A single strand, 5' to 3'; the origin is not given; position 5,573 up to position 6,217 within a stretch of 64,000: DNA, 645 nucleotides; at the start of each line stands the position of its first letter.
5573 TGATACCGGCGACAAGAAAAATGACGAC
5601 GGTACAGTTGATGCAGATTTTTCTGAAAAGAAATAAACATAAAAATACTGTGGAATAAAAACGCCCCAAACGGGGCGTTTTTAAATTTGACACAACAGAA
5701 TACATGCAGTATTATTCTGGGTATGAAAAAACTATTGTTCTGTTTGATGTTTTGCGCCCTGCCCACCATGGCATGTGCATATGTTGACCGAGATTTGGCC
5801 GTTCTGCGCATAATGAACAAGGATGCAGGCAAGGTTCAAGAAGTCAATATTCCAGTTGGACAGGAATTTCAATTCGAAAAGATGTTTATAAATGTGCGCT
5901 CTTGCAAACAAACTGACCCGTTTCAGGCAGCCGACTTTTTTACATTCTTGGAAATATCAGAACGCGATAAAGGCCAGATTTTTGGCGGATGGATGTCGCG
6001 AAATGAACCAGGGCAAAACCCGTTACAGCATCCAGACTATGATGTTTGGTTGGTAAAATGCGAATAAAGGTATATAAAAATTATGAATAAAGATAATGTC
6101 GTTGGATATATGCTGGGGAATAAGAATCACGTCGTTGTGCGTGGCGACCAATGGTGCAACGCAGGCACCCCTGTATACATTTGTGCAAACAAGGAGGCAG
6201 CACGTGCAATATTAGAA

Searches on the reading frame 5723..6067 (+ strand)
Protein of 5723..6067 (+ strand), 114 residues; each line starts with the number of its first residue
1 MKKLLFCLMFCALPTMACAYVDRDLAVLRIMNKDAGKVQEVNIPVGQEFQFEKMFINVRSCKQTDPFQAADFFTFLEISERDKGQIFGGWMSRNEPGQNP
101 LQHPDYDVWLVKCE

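Call 78: search_protein_families(library=pfam, proteins=[window:5723-6067:+], max_evalue=0.001)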
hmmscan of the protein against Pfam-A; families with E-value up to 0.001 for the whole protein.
window:5723-6067:+ (114 aa): 1 family
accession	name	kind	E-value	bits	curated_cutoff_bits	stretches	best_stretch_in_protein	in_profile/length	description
PF09923.14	DUF2155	-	5.9e-25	87.7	27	1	26-113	1-89/89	Uncharacterized protein conserved in bacteria (DUF2155)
